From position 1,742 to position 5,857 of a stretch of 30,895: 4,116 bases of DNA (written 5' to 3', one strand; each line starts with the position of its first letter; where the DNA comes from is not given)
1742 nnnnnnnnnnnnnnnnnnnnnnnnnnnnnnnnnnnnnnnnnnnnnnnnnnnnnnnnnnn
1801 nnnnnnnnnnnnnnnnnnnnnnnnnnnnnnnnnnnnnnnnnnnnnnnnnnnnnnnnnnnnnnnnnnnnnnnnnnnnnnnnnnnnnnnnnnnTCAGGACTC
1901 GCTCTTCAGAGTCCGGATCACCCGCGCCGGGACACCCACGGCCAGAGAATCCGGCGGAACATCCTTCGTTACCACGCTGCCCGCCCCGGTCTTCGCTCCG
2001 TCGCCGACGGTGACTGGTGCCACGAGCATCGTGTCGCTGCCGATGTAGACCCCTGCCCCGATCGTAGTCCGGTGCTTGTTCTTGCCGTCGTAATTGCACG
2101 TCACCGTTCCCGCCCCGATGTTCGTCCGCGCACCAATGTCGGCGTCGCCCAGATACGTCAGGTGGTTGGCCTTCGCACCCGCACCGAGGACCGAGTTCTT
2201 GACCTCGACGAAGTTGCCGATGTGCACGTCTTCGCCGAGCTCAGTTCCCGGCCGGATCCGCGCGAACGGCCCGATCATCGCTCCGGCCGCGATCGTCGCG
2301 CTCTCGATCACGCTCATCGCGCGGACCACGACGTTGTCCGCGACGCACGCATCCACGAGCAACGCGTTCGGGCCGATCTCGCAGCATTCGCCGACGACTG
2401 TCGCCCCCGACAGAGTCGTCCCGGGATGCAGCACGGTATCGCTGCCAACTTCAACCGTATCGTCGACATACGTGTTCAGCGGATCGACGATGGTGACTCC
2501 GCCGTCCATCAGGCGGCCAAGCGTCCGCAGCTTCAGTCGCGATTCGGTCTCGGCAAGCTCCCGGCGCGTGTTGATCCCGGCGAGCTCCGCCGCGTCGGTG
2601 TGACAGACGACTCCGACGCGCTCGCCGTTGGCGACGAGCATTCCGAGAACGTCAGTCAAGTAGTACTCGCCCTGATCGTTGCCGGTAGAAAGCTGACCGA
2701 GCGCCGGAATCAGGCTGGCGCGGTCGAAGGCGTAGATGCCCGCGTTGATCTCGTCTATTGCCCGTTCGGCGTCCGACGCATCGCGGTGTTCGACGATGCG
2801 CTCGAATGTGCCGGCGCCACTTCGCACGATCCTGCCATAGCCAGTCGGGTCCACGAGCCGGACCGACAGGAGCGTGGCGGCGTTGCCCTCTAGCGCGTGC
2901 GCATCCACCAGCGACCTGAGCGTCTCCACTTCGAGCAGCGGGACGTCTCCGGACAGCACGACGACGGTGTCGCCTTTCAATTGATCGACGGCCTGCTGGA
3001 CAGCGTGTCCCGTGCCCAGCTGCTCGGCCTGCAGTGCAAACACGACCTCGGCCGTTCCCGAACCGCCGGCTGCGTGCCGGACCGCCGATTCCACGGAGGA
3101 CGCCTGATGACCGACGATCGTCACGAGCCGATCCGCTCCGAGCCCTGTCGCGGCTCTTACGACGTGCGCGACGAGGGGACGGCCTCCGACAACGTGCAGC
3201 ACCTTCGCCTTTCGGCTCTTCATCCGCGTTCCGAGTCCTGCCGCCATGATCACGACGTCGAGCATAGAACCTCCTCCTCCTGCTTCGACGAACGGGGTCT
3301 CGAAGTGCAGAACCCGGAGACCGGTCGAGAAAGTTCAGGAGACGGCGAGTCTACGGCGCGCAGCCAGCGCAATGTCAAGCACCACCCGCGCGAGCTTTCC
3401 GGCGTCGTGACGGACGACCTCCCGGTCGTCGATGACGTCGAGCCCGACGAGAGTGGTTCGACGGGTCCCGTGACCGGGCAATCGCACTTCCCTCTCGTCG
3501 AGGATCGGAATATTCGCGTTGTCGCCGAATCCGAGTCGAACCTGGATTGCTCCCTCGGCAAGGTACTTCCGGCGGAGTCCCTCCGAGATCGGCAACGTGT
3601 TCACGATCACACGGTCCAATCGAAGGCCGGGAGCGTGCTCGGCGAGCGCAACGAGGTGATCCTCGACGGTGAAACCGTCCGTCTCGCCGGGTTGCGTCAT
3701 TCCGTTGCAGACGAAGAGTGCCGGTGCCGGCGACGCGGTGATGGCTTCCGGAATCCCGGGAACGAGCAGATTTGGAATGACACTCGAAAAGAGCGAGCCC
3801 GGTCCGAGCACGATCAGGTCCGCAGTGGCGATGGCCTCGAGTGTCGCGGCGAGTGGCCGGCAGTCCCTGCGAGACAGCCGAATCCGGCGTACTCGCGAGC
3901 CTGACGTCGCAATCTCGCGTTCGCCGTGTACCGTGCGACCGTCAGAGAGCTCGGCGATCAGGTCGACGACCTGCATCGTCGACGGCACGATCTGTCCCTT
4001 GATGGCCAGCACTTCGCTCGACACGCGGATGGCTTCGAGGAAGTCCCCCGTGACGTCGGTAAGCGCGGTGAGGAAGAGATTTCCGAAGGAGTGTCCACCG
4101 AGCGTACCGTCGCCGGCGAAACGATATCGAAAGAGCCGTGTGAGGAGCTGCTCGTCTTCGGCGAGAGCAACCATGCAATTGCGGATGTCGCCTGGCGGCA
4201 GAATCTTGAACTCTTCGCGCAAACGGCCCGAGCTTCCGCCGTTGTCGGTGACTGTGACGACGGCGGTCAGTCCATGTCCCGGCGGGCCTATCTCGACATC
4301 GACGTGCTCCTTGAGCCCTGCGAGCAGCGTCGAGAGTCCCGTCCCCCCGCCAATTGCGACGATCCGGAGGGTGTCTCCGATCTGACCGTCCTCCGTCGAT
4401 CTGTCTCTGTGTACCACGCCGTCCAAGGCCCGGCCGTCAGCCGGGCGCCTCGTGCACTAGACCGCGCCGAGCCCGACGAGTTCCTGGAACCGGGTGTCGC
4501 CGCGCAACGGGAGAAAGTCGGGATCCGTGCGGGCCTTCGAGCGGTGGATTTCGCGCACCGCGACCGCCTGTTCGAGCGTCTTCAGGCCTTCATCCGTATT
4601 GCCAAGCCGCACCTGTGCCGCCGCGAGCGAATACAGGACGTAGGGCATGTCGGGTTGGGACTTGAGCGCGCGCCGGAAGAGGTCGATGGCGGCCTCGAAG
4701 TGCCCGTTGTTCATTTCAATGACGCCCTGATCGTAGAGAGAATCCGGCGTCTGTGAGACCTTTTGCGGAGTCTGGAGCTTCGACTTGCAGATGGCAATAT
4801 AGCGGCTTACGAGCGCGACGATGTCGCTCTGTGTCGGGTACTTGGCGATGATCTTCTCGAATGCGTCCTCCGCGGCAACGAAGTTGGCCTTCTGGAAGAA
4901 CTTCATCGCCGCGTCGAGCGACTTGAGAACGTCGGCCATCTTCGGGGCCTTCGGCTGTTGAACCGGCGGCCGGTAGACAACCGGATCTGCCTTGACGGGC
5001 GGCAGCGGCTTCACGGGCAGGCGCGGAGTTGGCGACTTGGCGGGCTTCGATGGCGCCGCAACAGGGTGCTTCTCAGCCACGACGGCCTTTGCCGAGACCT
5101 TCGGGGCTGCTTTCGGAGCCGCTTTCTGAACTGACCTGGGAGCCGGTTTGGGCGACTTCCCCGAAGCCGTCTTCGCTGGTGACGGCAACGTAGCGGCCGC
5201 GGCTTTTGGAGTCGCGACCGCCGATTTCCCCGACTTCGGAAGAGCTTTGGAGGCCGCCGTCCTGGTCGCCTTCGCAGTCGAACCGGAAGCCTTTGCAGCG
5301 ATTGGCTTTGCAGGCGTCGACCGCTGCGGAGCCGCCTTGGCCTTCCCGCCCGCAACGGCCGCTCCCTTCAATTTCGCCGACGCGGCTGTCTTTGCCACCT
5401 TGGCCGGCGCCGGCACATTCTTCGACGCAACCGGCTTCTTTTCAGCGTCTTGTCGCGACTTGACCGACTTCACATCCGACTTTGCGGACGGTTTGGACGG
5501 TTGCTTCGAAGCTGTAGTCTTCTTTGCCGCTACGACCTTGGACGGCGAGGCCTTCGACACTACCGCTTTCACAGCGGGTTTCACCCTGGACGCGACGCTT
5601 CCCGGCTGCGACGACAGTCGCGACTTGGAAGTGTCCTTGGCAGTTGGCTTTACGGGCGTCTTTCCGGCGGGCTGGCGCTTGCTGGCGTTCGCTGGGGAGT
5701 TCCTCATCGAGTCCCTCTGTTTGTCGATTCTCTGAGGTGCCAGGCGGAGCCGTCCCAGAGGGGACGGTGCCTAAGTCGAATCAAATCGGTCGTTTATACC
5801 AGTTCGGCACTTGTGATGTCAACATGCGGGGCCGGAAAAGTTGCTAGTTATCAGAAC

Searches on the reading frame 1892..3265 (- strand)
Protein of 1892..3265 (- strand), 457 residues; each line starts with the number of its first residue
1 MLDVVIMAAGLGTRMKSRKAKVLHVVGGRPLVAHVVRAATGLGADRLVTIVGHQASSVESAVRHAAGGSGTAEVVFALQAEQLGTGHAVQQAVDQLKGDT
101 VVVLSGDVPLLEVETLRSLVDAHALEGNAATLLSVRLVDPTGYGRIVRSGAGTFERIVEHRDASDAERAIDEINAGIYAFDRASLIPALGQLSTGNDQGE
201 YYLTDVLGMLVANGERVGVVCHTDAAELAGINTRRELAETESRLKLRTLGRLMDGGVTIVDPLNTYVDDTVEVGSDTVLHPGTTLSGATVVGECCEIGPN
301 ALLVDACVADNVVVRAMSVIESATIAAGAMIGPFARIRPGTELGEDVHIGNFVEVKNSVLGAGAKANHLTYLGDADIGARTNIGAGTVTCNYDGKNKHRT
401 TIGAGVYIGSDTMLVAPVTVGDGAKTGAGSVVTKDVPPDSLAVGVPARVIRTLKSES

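Call 8: search_protein_families(library=pfam, proteins=[window:1892-3265:-], max_evalue=0.001)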
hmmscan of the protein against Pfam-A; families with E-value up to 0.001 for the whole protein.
window:1892-3265:- (457 aa): 7 families
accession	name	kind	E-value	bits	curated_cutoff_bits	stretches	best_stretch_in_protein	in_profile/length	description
PF00132.30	Hexapep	-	1.6e-27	94.4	27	2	400-434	2-36/36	Bacterial transferase hexapeptide (six repeats)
PF12804.13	NTP_transf_3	-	3.5e-19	70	27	1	4-134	1-122/160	MobA-like NTP transferase domain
PF00483.29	NTP_transferase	-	6.5e-18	65.6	21.2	1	5-222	3-221/245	Nucleotidyl transferase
PF25084.1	LbH_EIF2B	-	6.3e-15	55.5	54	1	265-354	16-104/105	EIF2B subunit epsilon LbH domain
PF01128.25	IspD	-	8.6e-06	26.1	27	1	4-132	3-125/221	2-C-methyl-D-erythritol 4-phosphate cytidylyltransferase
PF02348.25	CTP_transf_3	-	1.3e-05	25.6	22.6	1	19-143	14-121/217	Cytidylyltransferase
PF14602.12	Hexapep_2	-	0.00011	22.3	27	1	400-434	2-34/34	Hexapeptide repeat of succinyl-transferase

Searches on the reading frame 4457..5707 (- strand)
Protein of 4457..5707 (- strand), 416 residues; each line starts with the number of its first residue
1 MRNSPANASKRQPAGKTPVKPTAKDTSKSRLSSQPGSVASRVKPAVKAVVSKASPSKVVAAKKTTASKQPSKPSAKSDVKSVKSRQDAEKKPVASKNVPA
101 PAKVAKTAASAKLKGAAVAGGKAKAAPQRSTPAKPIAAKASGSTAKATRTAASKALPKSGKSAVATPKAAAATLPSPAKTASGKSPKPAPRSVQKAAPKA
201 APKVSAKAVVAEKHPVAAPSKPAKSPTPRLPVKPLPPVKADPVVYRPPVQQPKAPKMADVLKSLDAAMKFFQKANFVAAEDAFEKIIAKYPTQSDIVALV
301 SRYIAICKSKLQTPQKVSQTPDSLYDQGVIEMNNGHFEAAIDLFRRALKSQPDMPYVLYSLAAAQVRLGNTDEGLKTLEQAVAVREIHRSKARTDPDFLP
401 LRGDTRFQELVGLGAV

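Call 8: search_protein_families(library=pfam, proteins=[window:4457-5707:-], max_evalue=0.001)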
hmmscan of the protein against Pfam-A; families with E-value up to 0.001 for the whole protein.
window:4457-5707:- (416 aa): 13 families
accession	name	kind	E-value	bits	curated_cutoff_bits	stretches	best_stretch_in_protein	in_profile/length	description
PF07719.23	TPR_2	-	6e-11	42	27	1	322-353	2-33/34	Tetratricopeptide repeat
PF00515.34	TPR_1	-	6e-10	38.9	27.8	1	322-353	2-33/34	Tetratricopeptide repeat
PF14559.12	TPR_19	-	2.3e-09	37.9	25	1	334-383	4-53/68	Tetratricopeptide repeat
PF13432.12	TPR_16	-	3.2e-09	37.5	32.7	1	325-382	1-58/65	Tetratricopeptide repeat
PF13428.12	TPR_14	-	4.3e-09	36.6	23.5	0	323-363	3-43/44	Tetratricopeptide repeat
PF13174.12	TPR_6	-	1.9e-08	34.9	26.3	0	356-382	1-27/33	Tetratricopeptide repeat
PF13181.12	TPR_8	-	7.9e-08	32.3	25.7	0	322-353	2-33/34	Tetratricopeptide repeat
PF24575.1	TPR_Slam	-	3.2e-06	28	35.2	1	324-365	50-91/104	Surface lipoprotein assembly modifier, N-terminal TPR repeats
PF13371.12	TPR_9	-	3.5e-06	27.4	35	1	332-387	6-61/73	Tetratricopeptide repeat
PF13414.12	TPR_11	-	7.4e-05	22.8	26.8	1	332-369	5-42/42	TPR repeat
PF12895.13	ANAPC3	-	7.8e-05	23.3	27.2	1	317-380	19-81/82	Anaphase-promoting complex, cyclosome, subunit 3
PF13431.12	TPR_17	-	0.00012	22.5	24.4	0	343-374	1-32/34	Tetratricopeptide repeat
PF13424.12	TPR_12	-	0.00084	19.9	30.1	0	357-385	5-33/77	Tetratricopeptide repeat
